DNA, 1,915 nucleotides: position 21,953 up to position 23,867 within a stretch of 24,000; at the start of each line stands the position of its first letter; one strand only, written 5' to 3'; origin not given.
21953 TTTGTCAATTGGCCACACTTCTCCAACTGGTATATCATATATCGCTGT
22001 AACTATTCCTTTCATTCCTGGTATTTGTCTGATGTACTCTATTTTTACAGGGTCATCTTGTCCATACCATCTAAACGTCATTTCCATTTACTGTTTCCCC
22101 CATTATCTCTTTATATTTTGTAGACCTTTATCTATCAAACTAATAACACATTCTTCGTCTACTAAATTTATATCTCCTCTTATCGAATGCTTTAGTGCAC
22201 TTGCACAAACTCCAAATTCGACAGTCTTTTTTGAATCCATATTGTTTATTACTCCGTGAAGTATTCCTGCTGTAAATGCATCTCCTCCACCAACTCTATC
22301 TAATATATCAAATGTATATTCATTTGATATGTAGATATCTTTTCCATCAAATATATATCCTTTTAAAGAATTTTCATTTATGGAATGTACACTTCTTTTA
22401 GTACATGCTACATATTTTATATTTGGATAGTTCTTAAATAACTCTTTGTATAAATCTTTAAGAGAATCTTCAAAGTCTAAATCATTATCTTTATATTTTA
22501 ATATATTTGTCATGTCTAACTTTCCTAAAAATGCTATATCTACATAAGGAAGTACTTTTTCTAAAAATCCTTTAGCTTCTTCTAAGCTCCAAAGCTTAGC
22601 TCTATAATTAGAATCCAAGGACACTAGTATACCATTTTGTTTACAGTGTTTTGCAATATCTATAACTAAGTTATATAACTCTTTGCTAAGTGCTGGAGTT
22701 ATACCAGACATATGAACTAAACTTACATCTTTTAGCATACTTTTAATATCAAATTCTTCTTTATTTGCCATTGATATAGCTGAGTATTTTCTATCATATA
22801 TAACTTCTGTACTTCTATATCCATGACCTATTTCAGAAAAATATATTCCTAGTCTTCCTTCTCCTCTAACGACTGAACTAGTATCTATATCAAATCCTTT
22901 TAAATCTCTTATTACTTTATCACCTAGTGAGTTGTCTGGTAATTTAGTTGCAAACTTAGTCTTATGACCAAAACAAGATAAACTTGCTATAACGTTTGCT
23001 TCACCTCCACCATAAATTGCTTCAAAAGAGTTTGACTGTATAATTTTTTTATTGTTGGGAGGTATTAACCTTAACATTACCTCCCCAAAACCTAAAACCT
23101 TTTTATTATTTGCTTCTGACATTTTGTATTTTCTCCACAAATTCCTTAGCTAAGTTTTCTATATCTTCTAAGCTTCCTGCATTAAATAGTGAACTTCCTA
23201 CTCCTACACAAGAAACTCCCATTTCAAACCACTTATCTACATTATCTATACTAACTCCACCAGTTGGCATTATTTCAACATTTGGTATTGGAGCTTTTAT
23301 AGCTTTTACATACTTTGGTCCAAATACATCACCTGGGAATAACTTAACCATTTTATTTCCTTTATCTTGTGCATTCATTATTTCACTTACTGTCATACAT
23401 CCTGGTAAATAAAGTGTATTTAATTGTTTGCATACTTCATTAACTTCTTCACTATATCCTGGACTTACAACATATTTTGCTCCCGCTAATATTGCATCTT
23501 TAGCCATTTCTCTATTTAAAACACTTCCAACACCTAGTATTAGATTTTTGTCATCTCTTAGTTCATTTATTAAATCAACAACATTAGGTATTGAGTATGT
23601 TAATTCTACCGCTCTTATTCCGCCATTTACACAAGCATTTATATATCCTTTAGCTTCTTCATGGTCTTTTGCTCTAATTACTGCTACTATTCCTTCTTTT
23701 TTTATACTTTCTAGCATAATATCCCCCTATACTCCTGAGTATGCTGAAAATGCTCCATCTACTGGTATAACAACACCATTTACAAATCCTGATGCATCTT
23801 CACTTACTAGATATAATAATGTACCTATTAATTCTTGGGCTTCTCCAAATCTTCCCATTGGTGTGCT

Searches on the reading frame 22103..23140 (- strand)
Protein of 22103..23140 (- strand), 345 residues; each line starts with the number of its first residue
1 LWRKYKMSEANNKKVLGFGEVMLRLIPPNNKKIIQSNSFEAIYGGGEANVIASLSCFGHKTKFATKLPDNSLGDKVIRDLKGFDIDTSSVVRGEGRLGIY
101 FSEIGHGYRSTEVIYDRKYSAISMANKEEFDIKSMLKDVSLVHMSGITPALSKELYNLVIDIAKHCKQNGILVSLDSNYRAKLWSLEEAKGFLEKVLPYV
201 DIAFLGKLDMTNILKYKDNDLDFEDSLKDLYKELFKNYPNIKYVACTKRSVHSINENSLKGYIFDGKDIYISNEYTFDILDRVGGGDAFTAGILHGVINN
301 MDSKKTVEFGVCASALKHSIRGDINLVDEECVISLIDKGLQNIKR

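Call 69: search_protein_families(library=pfam, proteins=[window:22103-23140:-], max_evalue=0.001)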
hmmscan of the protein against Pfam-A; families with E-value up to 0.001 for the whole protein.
window:22103-23140:- (345 aa): 1 family
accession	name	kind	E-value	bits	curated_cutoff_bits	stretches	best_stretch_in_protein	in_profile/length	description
PF00294.29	PfkB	-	4.3e-28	99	25.8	1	13-325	2-297/302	pfkB family carbohydrate kinase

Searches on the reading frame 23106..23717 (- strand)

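Call 69: search_protein_families(library=pfam, proteins=[window:23106-23717:-], max_evalue=0.001)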
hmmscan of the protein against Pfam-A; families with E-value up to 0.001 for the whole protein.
window:23106-23717:- (203 aa): 2 families
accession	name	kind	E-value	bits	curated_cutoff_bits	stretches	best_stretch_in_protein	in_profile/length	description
PF01081.25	Aldolase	-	5.3e-46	157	27.8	1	4-185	4-187/196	KDPG and KHG aldolase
PF18121.7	TFA2_Winged_2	-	0.00058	19.9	26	0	9-60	5-44/60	TFA2 Winged helix domain 2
